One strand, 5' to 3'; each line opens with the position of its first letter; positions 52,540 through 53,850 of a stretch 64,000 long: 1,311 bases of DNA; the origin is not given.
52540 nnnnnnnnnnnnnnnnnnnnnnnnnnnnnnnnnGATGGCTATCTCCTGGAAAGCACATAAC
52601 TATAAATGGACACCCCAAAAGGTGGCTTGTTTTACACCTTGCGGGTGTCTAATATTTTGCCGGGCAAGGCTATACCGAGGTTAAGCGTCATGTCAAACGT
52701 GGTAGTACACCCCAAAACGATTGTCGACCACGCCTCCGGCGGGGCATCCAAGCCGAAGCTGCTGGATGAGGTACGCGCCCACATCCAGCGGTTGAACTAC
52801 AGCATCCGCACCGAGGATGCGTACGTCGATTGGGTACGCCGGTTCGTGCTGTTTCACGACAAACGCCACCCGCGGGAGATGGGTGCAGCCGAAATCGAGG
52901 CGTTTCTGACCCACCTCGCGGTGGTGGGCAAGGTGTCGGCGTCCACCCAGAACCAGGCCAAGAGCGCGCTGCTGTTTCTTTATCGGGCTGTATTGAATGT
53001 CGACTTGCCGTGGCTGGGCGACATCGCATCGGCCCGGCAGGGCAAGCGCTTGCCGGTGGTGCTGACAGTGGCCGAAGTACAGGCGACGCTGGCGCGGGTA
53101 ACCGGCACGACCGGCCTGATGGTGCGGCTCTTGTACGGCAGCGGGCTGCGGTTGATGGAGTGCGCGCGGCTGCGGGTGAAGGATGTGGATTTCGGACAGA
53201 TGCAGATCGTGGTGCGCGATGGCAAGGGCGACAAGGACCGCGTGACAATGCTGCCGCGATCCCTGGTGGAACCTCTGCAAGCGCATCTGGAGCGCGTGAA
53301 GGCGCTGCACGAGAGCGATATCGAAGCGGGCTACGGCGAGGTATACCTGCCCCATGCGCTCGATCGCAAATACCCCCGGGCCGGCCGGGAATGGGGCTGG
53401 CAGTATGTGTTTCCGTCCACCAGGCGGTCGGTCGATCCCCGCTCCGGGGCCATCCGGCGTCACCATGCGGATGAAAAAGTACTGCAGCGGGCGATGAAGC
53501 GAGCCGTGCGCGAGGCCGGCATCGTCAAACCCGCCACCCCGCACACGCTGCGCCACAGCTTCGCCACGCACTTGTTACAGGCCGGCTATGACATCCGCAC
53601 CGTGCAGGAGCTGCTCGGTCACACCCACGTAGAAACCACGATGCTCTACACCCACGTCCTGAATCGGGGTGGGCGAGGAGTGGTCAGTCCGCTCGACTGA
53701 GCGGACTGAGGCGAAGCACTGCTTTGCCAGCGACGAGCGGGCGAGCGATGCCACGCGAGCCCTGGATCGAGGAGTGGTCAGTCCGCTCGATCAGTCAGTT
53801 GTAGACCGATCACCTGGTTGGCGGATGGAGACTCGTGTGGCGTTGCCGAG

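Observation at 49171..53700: Chromosomal integron: intact intI, attI and an array of about six cassettes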

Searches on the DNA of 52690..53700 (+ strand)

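Call 34: search_with_rna_model(model_id=R1, sources=[L082, L083, L084, L085, L086, L087, L088, L001], filters=off, max_evalue=0.1)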
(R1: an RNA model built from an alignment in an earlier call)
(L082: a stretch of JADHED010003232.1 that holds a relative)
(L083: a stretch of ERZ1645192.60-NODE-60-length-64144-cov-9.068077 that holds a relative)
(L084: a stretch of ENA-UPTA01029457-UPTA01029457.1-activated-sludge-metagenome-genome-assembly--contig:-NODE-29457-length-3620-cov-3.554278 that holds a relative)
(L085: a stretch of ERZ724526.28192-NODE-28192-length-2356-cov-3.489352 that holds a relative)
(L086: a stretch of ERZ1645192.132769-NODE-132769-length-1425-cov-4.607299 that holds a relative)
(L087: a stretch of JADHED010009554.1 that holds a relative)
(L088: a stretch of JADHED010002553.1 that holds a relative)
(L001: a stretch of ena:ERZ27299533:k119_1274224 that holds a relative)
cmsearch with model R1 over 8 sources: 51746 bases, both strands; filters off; matches with E-value up to 0.1: 6.
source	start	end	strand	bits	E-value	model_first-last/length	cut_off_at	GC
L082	9546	9613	-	48.8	2.3e-12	1-53/53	no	0.63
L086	1053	1113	+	38.4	3.6e-09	1-53/53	no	0.64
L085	2045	2104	-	26.6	1.7e-05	1-53/53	no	0.55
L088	12323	12385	-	21.9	0.00046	1-53/53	no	0.67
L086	148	215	+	17.3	0.012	3-51/53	no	0.51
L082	1712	1728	+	14.3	0.1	19-35/53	no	0.82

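Call 37: search_with_rna_model(model_id=R1, sources=[L002, L003, L004, L005, L006, L007, L008, L009, L010, L011, L012, L013, L014, L015, L016, L017, L018, L019, L020, L021, L022, L023, L024, L025, L026, L027, L028, L029, L030, L031, L032, L033, L034, L035, L036, L037, L038, L039, L040, L041, L042, L043, L044, L045, L046, L047, L048, L049, L050, L051, L052, L053, L054, L055, L056, L057, L058, L059, L060, L061, L062, L063, L064, L065, L066, L067, L068, L069, L070, L071, L072, L073, L074, L075, L076, L077, L078, L079, L080, L081], max_evalue=0.05, make_alignment=true)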
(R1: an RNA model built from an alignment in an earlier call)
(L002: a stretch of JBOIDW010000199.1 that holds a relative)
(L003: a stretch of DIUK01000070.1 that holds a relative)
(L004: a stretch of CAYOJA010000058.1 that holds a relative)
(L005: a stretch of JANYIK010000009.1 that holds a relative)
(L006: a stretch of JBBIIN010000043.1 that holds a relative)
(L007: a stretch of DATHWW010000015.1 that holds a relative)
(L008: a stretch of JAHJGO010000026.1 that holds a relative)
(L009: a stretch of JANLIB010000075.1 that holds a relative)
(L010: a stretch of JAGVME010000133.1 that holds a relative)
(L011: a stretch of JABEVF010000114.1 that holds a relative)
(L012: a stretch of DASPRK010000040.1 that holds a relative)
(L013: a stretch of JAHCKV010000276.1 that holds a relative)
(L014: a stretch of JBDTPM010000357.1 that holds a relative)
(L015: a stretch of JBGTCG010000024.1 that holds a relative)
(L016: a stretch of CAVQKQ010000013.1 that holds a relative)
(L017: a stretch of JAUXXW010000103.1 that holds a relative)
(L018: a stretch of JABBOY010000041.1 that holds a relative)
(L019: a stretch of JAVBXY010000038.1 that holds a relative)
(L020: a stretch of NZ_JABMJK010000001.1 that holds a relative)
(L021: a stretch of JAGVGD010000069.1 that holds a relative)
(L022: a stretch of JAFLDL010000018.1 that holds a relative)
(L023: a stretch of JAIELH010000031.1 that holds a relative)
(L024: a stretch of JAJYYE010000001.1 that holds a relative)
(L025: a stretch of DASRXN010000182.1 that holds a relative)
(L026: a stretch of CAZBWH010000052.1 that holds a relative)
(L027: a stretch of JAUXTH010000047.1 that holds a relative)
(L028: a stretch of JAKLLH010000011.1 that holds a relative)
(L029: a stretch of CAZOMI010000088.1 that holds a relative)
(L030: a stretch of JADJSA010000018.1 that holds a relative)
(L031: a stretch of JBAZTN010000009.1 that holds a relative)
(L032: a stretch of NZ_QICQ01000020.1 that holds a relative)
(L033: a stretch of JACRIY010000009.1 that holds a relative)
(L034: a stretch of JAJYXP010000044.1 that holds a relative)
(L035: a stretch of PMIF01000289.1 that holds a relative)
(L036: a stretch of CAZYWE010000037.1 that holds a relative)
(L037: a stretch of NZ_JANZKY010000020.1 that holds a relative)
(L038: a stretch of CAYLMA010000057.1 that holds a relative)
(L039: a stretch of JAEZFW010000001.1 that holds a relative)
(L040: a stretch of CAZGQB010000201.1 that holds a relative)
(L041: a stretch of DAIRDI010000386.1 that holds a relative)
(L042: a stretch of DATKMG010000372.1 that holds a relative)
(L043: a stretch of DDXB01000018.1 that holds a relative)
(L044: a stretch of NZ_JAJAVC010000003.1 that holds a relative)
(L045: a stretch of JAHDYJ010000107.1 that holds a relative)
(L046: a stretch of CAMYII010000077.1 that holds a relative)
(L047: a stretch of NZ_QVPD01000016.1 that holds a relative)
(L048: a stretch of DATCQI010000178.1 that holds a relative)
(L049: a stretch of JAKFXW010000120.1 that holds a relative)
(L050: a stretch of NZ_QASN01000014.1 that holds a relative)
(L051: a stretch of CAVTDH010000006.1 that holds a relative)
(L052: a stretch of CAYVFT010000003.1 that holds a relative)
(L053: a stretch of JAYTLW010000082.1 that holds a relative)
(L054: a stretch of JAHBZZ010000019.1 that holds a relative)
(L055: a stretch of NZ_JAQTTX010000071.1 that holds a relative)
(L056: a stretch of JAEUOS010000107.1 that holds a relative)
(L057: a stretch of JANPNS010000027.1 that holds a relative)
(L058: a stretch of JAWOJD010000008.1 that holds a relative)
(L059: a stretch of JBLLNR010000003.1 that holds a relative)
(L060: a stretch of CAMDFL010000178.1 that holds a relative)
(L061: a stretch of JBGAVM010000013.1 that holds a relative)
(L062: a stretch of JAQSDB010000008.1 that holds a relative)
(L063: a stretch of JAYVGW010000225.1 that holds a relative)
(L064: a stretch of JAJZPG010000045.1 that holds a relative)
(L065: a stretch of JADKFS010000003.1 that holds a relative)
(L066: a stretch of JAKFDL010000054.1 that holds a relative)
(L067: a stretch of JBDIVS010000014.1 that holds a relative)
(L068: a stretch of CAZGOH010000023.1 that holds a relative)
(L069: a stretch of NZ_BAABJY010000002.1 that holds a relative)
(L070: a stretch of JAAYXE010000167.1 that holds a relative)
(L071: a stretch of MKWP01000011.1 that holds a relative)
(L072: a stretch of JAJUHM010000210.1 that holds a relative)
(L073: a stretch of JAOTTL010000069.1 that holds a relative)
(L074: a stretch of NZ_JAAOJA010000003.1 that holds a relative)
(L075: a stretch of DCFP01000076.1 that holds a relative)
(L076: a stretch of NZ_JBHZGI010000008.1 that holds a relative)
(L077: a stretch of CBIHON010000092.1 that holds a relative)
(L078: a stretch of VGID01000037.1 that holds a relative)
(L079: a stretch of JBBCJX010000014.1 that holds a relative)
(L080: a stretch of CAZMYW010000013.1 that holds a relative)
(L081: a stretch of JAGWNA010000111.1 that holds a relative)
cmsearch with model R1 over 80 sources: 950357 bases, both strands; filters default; matches with E-value up to 0.05: 189.
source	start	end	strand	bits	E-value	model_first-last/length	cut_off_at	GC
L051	6469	6548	+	57.1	1.2e-13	1-53/53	no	0.69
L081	506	572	+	54.8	5.8e-13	1-53/53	no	0.63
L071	2672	2743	+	54.7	6.2e-13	1-53/53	no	0.72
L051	7272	7362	+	53.3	1.7e-12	1-53/53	no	0.68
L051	7954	8044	+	52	4.3e-12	1-53/53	no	0.69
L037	819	887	+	50.8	9.9e-12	1-53/53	no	0.59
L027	2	90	+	50.6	1.2e-11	1-53/53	no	0.57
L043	1321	1387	+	50.4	1.4e-11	1-53/53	no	0.63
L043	602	679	+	50.3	1.5e-11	1-53/53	no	0.67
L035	429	524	+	50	1.8e-11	1-53/53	no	0.68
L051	8350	8439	+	49.9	1.9e-11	1-53/53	no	0.72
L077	1471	1533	+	49.9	1.9e-11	1-53/53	no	0.68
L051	8832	8924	+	47.5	1.1e-10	1-53/53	no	0.71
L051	9376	9466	+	47.4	1.1e-10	1-53/53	no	0.7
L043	4204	4296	+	47.4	1.2e-10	1-53/53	no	0.66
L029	2628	2693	+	46.6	2e-10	1-53/53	no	0.67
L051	4940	5031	+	46.5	2.1e-10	1-53/53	no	0.72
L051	6028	6119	+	46.1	3e-10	1-53/53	no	0.72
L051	5451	5541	+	46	3.1e-10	1-53/53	no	0.7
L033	133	202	+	45.3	5.1e-10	1-53/53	no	0.61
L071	1985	2055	+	45.2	5.5e-10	1-53/53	no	0.59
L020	8723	8794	+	44.8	7.2e-10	1-53/53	no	0.61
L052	4249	4338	+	44.8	7.4e-10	1-53/53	no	0.58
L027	860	949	+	44.6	8.5e-10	1-53/53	no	0.54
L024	8524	8582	+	44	1.2e-09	1-53/53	no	0.56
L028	866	934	+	43.9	1.4e-09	1-53/53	no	0.68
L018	1063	1120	+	43.5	1.8e-09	1-53/53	no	0.62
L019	556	643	+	43.5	1.9e-09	1-53/53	no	0.68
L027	3660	3722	+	43.1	2.4e-09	1-53/53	no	0.57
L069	7072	7162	+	43.1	2.4e-09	1-53/53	no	0.57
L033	2254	2324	+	42.5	3.6e-09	1-53/53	no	0.66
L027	3132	3194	+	42.4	4e-09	1-53/53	no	0.54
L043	2028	2097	+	42.3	4.1e-09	1-53/53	no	0.64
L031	9005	9093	+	42.3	4.2e-09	1-53/53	no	0.48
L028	2802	2891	+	42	5.1e-09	1-53/53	no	0.59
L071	554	622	+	42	5.2e-09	1-53/53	no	0.65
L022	8176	8243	+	42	5.4e-09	1-53/53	no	0.62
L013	900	972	+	41.1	1e-08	1-53/53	no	0.52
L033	1767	1837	+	40.9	1.2e-08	1-53/53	no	0.66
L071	1415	1483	+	40.6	1.5e-08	1-53/53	no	0.61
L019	1625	1690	+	40.5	1.5e-08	1-53/53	no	0.68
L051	2565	2655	+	40.5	1.6e-08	1-53/53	no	0.69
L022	4866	4952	+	40.1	2e-08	1-53/53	no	0.67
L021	1035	1112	+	39.7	2.6e-08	1-53/53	no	0.65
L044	5565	5624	+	39.5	3.2e-08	1-53/53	no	0.58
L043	968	1037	+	39.1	4.2e-08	1-53/53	no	0.69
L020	8279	8350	+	39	4.3e-08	1-53/53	no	0.61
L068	307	393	+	39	4.6e-08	1-53/53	no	0.63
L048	1404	1491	+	38.9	4.8e-08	1-53/53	no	0.66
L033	1283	1370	+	38.9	4.9e-08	1-53/53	no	0.7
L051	1922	2012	+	38.7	5.6e-08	1-53/53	no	0.68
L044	9049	9108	+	38.6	6e-08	1-53/53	no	0.48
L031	7684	7772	+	38.5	6.3e-08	1-53/53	no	0.55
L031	8560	8649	+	38.5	6.3e-08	1-53/53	no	0.56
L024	4051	4114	+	38.5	6.5e-08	1-53/53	no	0.64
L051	2987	3077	+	38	9.2e-08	1-53/53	no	0.7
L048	4918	4980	+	37.9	9.5e-08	1-53/53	no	0.63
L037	1289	1355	+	37.8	1e-07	1-53/53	no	0.6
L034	4570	4647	+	37.7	1.1e-07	1-53/53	no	0.63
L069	578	637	+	37.5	1.3e-07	1-53/53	no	0.55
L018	2096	2165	+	37.4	1.4e-07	1-53/53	no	0.59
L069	119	234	+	37.4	1.4e-07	1-53/53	no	0.64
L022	2726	2794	+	37.4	1.4e-07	1-53/53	no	0.52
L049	775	844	+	37.2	1.6e-07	1-53/53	no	0.59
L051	4426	4512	+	37.1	1.8e-07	1-53/53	no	0.7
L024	5663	5729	+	36.8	2.2e-07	1-53/53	no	0.58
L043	180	239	+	36.5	2.7e-07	1-53/53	no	0.52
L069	5238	5352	+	36.4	2.9e-07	1-53/53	no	0.63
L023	8080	8148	+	36.4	2.9e-07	1-53/53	no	0.7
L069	6577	6693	+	36.3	3e-07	1-53/53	no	0.62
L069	8185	8301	+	36.3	3e-07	1-53/53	no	0.62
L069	4660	4776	+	36.3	3e-07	1-53/53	no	0.64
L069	3724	3839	+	36.3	3.1e-07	1-53/53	no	0.64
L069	2104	2219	+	36.3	3.1e-07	1-53/53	no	0.65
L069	7406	7521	+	36.3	3.1e-07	1-53/53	no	0.65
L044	7833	7893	+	35.7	4.6e-07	1-53/53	no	0.66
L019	1052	1123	+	35.5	5.3e-07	1-53/53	no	0.68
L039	177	271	+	35.5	5.3e-07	1-53/53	no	0.67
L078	3127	3206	+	35.4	5.9e-07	1-53/53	no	0.62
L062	2229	2289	+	34.9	8.1e-07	1-53/53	no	0.52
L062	29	89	+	34.9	8.1e-07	1-53/53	no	0.52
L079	8925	8983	+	34.7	9.6e-07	1-53/53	no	0.63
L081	1117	1173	+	34.6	9.9e-07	1-53/53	no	0.6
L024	493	570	+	34.6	1e-06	1-53/53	no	0.58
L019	112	183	+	34.6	1e-06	1-53/53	no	0.71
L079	3688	3744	+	34.5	1.1e-06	1-53/53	no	0.58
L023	7423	7485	+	34.5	1.1e-06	1-53/53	no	0.56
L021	91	154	+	34.4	1.2e-06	1-53/53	no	0.58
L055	1018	1098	+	34.4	1.2e-06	1-53/53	no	0.62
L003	3076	3138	+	34.2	1.3e-06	1-53/53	no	0.65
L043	3501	3571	+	34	1.6e-06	1-53/53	no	0.59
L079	7979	8036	+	33.8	1.8e-06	1-53/53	no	0.57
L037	119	206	+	33.6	2e-06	1-53/53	no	0.65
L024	9131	9193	+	33.5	2.2e-06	1-53/53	no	0.6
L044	4918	4980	+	33.4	2.4e-06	1-53/53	no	0.56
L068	1145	1214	+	33.3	2.5e-06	1-53/53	no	0.63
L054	8811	8869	+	33.1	2.9e-06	1-53/53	no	0.54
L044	7250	7321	+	33.1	3e-06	1-53/53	no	0.57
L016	414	481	+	32.8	3.8e-06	1-53/53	no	0.6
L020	6983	7039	+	32.6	4.2e-06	1-53/53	no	0.6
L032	677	736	+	32.6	4.2e-06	1-53/53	no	0.53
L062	864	923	+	32.4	4.8e-06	1-53/53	no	0.55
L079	7088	7148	+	32.4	4.8e-06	1-53/53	no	0.39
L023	6277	6339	+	32.1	6e-06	1-53/53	no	0.63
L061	9239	9295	+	32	6.3e-06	1-53/53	no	0.51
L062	561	620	+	32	6.4e-06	1-53/53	no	0.52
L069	962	1077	+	32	6.4e-06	1-53/53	no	0.62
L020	5725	5796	+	31.9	6.8e-06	1-53/53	no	0.57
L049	1808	1865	+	31.8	7.5e-06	1-53/53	no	0.57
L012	1376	1431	+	31.7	7.8e-06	1-53/53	no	0.64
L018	607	669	+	31.7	8e-06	1-53/53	no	0.65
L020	9194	9287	+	31.5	9.5e-06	1-53/53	no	0.66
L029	956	1018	+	31.5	9.5e-06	1-53/53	no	0.68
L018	3799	3861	+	31.4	9.8e-06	1-53/53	no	0.62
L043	3018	3087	+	31.3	1e-05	1-53/53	no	0.6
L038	47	117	+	31.2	1.2e-05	1-53/53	no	0.62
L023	4978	5039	+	31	1.3e-05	1-53/53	no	0.58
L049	2198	2260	+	30.9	1.4e-05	1-53/53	no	0.62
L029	1239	1301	+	30.6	1.7e-05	1-53/53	no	0.59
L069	2877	2991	+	30.3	2.1e-05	1-53/53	no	0.67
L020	9519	9606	+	30.2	2.3e-05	1-53/53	no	0.57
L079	6528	6588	+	30.1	2.5e-05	1-53/53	no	0.49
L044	8210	8267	+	30.1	2.5e-05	1-53/53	no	0.5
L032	1195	1261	+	30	2.6e-05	1-53/53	no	0.66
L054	7403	7462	+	29.9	2.8e-05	1-53/53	no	0.55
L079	4015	4072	+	29.9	2.9e-05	1-53/53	no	0.62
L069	1616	1732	+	29.9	3e-05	1-53/53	no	0.63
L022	5282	5350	+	29.8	3e-05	1-53/53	no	0.62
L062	2676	2735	+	29.7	3.3e-05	1-53/53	no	0.57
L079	5378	5468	+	29.6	3.6e-05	1-53/53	no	0.62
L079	9480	9537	+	29.6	3.7e-05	1-53/53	no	0.59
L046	389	476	+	29.4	4e-05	1-53/53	no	0.58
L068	2037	2103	+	29.3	4.3e-05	1-53/53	no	0.72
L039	5496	5582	+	28.9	6e-05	1-53/53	no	0.63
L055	3713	3778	+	28.4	8.5e-05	1-53/53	no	0.62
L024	2042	2098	+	28.4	8.6e-05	4-50/53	no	0.58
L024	3460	3522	+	28.3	8.9e-05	1-53/53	no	0.57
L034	4026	4094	+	28.3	9.2e-05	1-53/53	no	0.59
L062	1167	1224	+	28.3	9.2e-05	1-53/53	no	0.55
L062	1893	1950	+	27.9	0.00012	1-53/53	no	0.53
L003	2406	2466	+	27.9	0.00012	1-53/53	no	0.57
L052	4979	5042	+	27.8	0.00013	1-53/53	no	0.7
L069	3228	3344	+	27.8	0.00013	1-53/53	no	0.63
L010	91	153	+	27.8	0.00013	1-53/53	no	0.62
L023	8827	8886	+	27.6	0.00015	1-53/53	no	0.55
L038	653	716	+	27.5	0.00016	1-53/53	no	0.73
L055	2962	3022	+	27.1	0.00021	1-53/53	no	0.57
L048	2039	2104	+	26.9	0.00025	1-53/53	no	0.64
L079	4881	4940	+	26.8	0.00025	1-53/53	no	0.55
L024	9556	9618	+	26.7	0.00028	1-53/53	no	0.63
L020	6497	6592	+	26.2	0.00041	1-53/53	no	0.61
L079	7461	7516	+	26.1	0.00044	1-53/53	no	0.54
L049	197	255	+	25.9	0.00048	1-53/53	no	0.56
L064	6765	6821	+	25.9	0.0005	1-53/53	no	0.68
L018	3311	3373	+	25.9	0.0005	1-53/53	no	0.63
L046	1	54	+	25.9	0.00051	13-53/53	5'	0.72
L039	7077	7169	+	25.8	0.00051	1-53/53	no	0.66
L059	9304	9361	+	25.8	0.00052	1-53/53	no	0.48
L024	5342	5404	+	25.7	0.00057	1-53/53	no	0.59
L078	4240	4326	+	25.6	0.00061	1-53/53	no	0.62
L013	521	602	+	25.6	0.00063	1-53/53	no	0.6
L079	8275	8343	+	25.4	0.00071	1-53/53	no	0.52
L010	804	857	+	25.3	0.00076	1-53/53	no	0.65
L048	2909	2971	+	25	0.00096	1-53/53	no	0.56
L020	7955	8026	+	24.9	0.001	1-53/53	no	0.62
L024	2917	2979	+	24.7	0.0011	1-53/53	no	0.6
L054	2900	2958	+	24.6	0.0012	1-53/53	no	0.58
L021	574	651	+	24.3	0.0015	1-53/53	no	0.64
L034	3590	3642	+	24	0.0019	1-53/53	no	0.62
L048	3986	4048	+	24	0.0019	1-53/53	no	0.6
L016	2815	2881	+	23.2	0.0033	1-53/53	no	0.66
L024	6651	6714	+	23.2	0.0035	1-53/53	no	0.64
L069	5719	5833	+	23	0.0038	1-53/53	no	0.63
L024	4839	4901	+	22.9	0.004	1-53/53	no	0.65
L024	2420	2482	+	22.8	0.0044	1-53/53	no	0.63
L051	1550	1639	+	22.8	0.0045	1-53/53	no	0.66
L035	1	24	+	22.8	0.0046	30-53/53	5'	0.62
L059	8499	8613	+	22.2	0.0067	1-53/53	no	0.47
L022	7857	7926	+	21.8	0.0088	1-53/53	no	0.7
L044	6599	6651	+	21.8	0.0088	4-50/53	no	0.47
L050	623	698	+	21.5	0.012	1-53/53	no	0.55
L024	8798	8860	+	21.3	0.013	1-53/53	no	0.62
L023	5631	5693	+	21.3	0.013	1-53/53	no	0.6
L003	1059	1109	+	21.2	0.013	1-53/53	no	0.63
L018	2775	2836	+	20.8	0.018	1-53/53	no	0.63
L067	9350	9410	+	20.1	0.031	1-53/53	no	0.54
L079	4573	4633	+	19.8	0.038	1-53/53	no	0.56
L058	1107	1196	+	19.7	0.04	1-53/53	no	0.62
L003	1755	1814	+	19.6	0.043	1-53/53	no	0.55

Alignment A4: 150 matches aligned to the model, 140 columns, each read 5' to 3' on its own strand. Consensus structure (alignment columns), stored with it:
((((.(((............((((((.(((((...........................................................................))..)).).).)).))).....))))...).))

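Call 38: build_rna_model(alignment_id=A4)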
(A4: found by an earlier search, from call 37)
Model R2 built from alignment A4 (150 sequences, 140 columns); structure: stored with the alignment.
model positions 70; base pairs 18; branch points 0; effective number of sequences 19.88; information 0.804 bits per position. Calibrated on 0.2 Mb of random sequence (short: E-values are rough).
structure used (alignment columns):
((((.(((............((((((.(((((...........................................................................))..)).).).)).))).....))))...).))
